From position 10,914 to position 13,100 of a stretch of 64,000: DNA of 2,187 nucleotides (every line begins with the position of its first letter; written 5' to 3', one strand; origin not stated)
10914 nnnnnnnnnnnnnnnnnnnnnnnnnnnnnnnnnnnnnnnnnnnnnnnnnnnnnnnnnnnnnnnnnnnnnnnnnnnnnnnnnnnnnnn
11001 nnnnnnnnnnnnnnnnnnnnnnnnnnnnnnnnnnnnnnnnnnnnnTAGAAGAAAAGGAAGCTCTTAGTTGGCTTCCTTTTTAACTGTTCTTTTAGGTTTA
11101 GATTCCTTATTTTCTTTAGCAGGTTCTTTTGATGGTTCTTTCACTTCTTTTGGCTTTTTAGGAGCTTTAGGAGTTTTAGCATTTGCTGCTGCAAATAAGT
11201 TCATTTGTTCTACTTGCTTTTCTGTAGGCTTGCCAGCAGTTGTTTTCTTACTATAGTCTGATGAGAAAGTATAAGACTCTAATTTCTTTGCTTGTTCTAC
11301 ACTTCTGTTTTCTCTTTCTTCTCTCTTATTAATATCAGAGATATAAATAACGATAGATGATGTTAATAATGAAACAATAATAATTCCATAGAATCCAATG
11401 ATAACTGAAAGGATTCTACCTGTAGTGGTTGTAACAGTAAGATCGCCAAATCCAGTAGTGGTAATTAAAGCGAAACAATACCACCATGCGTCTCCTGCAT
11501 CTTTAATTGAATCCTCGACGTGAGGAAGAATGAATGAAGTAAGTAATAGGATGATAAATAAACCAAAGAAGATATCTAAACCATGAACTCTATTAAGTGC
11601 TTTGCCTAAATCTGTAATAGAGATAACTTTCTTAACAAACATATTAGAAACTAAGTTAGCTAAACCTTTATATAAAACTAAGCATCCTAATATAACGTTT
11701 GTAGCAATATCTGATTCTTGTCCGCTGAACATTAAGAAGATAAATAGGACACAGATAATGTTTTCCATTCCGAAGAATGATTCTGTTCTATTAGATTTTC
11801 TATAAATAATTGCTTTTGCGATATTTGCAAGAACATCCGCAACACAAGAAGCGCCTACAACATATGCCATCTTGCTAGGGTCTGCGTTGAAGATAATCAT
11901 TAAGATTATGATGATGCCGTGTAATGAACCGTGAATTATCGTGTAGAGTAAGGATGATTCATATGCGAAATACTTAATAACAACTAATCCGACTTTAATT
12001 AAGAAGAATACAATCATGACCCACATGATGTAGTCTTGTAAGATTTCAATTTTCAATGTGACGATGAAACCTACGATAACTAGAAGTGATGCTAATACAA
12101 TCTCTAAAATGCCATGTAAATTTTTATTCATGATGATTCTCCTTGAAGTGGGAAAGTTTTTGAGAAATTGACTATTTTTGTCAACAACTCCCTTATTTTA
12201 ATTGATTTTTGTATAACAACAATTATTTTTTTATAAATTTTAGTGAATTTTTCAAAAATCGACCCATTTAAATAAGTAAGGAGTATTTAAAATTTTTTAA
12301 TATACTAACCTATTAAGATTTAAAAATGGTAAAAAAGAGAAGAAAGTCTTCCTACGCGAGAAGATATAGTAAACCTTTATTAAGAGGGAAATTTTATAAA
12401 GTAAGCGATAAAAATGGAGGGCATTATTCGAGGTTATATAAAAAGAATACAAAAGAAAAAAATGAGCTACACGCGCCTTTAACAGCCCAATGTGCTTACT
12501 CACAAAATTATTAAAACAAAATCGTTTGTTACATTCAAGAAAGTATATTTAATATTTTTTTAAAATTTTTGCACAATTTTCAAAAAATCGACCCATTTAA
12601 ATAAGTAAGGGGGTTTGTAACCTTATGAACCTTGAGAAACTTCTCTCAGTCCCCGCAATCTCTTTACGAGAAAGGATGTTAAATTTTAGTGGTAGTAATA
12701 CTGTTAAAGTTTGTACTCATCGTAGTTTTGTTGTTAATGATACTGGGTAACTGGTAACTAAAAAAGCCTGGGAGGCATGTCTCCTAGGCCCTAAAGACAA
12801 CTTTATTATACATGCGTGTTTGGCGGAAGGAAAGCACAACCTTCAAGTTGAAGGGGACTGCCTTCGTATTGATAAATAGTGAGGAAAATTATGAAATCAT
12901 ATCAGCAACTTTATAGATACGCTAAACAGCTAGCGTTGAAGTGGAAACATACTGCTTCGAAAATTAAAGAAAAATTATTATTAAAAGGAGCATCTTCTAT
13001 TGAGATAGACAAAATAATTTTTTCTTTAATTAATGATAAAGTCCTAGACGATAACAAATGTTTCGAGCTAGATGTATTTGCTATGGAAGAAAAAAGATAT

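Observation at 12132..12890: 750-bp region with no recognisable protein-coding content but two repeat copies, two small ORFs and a GC-rich hairpin cluster upstream of recX-yhaM: candidate sRNA or leader-peptide locus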

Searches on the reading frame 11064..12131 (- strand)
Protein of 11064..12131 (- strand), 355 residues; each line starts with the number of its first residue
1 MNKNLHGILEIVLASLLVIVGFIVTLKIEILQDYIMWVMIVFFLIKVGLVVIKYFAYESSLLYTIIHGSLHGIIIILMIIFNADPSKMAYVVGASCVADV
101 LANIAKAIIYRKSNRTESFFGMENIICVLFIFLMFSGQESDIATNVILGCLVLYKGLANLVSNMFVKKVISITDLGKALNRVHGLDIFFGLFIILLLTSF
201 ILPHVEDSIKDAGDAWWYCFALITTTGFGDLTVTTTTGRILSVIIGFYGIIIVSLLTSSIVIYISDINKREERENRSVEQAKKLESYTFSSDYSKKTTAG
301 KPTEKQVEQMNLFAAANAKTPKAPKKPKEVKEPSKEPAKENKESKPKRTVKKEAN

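Call 17: search_protein_families(library=pfam, proteins=[window:11064-12131:-], max_evalue=0.1)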
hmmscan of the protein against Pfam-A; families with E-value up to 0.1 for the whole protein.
window:11064-12131:- (355 aa): 2 families
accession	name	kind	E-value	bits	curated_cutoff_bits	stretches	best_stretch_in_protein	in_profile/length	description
PF07885.22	Ion_trans_2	-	1.2e-10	41.6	22.5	1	192-265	3-78/79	Ion channel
PF22251.1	PFF1_TM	-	0.0082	16.1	32.3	1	244-350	94-210/300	Vacuolar membrane protease, transmembrane domain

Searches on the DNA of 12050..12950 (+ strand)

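Call 6: search_rna_families(source=window, start=12050, end=12950, threshold=evalue, max_evalue=10, show_alignments=4)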
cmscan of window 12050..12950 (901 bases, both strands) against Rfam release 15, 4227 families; matches with E-value up to 10: 3.
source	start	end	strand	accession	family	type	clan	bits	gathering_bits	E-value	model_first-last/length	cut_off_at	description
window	12556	12637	+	RF02414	rli60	Gene; sRNA;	-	23.1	60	1.8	1-191/191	no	Listeria sRNA rli60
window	12753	12809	+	RF04266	mir-9412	Gene; miRNA;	-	15.9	70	7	1-64/64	no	mir-9412 microRNA precursor family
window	12698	12811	+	RF02318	TtnuHACA11a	Gene; snRNA; snoRNA; HACA-box;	-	15.8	100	7.4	1-141/141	no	Tetrahymena snoRNA TtnuHACA11a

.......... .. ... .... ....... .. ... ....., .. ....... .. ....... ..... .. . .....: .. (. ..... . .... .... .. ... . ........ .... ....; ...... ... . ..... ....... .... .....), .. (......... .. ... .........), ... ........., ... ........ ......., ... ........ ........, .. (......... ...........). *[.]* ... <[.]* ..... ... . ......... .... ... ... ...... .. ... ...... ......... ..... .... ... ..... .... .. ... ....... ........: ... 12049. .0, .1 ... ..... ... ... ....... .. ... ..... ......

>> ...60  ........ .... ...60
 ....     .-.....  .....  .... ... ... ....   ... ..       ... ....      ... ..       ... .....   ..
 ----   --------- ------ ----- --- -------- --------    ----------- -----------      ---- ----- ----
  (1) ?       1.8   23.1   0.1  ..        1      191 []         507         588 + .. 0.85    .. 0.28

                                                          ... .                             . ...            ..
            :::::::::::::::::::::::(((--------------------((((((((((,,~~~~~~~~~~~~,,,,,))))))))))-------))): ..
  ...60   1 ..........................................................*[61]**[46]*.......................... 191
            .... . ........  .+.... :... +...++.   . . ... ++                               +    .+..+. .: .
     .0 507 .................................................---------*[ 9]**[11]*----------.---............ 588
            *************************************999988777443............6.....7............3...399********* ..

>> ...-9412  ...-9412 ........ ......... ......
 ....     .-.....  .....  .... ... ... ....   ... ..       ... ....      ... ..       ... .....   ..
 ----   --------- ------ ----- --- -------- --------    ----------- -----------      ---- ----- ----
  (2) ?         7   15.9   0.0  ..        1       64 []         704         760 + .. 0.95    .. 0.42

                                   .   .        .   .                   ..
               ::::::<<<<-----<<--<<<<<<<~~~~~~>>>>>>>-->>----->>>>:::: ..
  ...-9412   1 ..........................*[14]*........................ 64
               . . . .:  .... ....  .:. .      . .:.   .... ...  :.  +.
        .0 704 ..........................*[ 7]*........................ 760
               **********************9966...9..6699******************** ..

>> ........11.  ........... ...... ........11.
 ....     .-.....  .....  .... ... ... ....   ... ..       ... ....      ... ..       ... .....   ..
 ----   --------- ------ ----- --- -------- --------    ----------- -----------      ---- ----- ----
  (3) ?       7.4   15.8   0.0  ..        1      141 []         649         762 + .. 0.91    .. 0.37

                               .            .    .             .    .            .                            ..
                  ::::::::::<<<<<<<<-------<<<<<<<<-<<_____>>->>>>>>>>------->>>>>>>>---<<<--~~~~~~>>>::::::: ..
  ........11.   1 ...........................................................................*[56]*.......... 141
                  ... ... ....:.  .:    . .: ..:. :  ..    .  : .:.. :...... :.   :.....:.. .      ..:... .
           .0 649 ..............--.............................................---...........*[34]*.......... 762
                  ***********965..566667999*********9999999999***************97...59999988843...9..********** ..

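Call 90: search_rna_families(sources=[L037, L007, L043, L046], threshold=evalue, max_evalue=1)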
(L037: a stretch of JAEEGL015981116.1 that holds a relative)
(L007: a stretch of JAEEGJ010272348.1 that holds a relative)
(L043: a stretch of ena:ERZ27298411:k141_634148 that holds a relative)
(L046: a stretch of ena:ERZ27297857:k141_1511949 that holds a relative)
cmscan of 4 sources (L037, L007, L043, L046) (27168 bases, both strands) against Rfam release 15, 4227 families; matches with E-value up to 1: 1.
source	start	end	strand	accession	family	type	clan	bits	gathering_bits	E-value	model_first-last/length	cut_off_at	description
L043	374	443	-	RF03056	RAGATH-35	Gene; sRNA;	-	25.3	38.9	0.54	1-87/87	no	RAGATH-35 RNA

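Call 101: build_rna_model(alignment_id=A4, structure=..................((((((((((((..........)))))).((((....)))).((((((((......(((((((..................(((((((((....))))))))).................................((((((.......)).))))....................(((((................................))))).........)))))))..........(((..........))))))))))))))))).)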
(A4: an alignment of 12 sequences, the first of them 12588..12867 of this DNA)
Model R1 built from alignment A4 (12 sequences, 293 columns); structure: as given.
model positions 278; base pairs 54; branch points 5; effective number of sequences 1.55; information 0.59 bits per position. Calibrated on 0.2 Mb of random sequence (short: E-values are rough).
structure used (alignment columns):
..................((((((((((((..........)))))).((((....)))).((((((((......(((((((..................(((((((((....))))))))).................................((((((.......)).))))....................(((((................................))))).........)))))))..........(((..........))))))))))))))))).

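Call 102: search_with_rna_model(model_id=R1, sources=[window, L001, L002, L007, L025, L034, L037, L038, L040, L041, L042, L043, L044, L045, L046, L047, L048, L049, L050, L051, L052, L053, L054, L055, L056, L057, L058, L059, L060, L061], max_evalue=1, make_alignment=true)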
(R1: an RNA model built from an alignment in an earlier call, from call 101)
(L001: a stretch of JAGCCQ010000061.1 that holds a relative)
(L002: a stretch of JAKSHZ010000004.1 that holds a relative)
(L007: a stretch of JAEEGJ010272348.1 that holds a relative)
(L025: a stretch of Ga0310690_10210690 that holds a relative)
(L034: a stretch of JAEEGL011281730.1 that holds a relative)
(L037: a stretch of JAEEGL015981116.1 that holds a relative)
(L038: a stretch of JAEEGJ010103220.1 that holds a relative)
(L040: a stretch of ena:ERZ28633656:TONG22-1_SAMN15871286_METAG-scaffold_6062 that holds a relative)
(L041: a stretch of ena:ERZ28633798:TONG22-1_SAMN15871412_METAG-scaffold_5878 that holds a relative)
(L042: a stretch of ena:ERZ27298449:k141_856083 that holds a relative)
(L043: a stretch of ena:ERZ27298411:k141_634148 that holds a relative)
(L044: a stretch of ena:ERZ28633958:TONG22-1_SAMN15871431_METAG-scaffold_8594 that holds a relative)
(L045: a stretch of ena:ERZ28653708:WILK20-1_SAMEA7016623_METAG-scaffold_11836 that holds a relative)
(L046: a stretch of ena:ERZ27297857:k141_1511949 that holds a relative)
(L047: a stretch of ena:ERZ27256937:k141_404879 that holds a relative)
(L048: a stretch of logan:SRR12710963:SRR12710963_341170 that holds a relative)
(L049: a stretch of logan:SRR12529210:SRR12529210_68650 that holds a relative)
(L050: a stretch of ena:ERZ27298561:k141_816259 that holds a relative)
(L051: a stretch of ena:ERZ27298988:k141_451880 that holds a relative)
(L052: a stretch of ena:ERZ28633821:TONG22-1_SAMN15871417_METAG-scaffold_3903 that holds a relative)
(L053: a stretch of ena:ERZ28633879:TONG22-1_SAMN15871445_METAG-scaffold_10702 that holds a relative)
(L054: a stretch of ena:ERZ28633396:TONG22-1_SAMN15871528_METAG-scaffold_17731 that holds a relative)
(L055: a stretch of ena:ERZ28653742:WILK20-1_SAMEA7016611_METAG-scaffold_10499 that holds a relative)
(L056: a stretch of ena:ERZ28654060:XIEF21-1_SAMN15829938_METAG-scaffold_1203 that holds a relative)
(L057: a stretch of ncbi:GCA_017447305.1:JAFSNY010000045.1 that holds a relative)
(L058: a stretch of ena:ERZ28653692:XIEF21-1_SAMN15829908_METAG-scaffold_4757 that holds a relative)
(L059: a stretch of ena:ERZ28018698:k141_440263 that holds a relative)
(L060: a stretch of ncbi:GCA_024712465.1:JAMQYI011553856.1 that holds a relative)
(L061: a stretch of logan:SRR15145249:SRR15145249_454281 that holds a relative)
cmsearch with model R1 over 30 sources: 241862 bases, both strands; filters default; matches with E-value up to 1: 40.
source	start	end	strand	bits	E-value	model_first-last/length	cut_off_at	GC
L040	3873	4145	+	313.6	2e-92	1-278/278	no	0.4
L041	2811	3083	+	312.5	4.4e-92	1-278/278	no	0.4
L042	1184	1456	+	312.5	4.4e-92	1-278/278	no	0.4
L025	1484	1756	+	310.3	2.1e-91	1-278/278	no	0.41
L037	1606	1885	+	307.7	1.2e-90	1-278/278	no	0.4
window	12588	12867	+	301.7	8e-89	1-278/278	no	0.4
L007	1337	1616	+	295.8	4.8e-87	1-278/278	no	0.39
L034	458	737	-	295.8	4.8e-87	1-278/278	no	0.39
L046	3966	4247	+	293.7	2e-86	1-278/278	no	0.39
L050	1307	1589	+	293.7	2.1e-86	1-278/278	no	0.39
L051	2445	2727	+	293.7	2.1e-86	1-278/278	no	0.39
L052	1328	1610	+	293.7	2.1e-86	1-278/278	no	0.39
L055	3969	4247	+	292.6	4.4e-86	1-278/278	no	0.41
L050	2826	3106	+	283.7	2.1e-83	1-278/278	no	0.41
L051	3964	4244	+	283.7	2.1e-83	1-278/278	no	0.41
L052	2847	3127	+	283.7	2.1e-83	1-278/278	no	0.41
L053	774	1054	+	283.7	2.1e-83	1-278/278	no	0.41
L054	774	1054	+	283.7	2.1e-83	1-278/278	no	0.41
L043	5964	6242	+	283.6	2.3e-83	1-278/278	no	0.4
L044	2760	3038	+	283.6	2.3e-83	1-278/278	no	0.4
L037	1288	1571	+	264.9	9.8e-78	1-278/278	no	0.37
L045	5984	6267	+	258.8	6.9e-76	1-278/278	no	0.37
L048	2429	2671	+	242.5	5.5e-71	1-240/278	3'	0.38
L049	2442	2644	+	172.5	7.2e-50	1-200/278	3'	0.35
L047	3966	4279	+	152.9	5.8e-44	1-223/278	3'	0.35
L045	6300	6440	+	139.8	5.1e-40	1-137/278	3'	0.35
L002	10911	10965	+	16.2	0.0097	1-278/278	no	0.29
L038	3397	3500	-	14.4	0.034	1-278/278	no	0.32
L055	3870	3994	-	14.1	0.043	1-278/278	no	0.28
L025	1381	1509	-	13.1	0.084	1-278/278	no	0.3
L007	1298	1362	-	12.5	0.13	1-278/278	no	0.26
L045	6251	6325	-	12.1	0.17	1-278/278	no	0.31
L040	3834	3898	-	11.5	0.25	1-278/278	no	0.25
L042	1145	1209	-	11.5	0.25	1-278/278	no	0.25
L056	4912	4943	+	9.6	0.93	1-278/278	no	0.34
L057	4912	4943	+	9.6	0.93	1-278/278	no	0.34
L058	4912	4943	+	9.6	0.93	1-278/278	no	0.34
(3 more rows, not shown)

Alignment A7: 40 matches aligned to the model, 465 columns, each read 5' to 3' on its own strand. Consensus structure (alignment columns), stored with it:
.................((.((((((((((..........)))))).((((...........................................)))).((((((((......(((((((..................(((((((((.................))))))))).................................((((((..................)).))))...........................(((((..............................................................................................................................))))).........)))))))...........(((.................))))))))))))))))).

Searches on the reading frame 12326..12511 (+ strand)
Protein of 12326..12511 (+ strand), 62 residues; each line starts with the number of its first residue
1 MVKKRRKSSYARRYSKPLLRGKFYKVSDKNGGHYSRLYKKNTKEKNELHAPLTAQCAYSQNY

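Call 17: search_protein_families(library=pfam, proteins=[window:12326-12511:+], max_evalue=0.1)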
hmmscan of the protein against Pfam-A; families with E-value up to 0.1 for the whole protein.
window:12326-12511:+ (62 aa): 0 families

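Call 25: search_protein_families(library=phrogs, proteins=[window:12326-12511:+], max_evalue=1)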
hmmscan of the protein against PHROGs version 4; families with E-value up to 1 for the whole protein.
window:12326-12511:+ (62 aa): 1 family
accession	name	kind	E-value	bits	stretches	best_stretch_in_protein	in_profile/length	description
phrog_26380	-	unknown function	0.068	14.5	1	5-44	68-106/142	-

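Call 26: search_protein_families(library=ncbifam, proteins=[window:12326-12511:+], max_evalue=1)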
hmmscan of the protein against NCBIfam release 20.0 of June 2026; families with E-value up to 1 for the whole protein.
window:12326-12511:+ (62 aa): 0 families
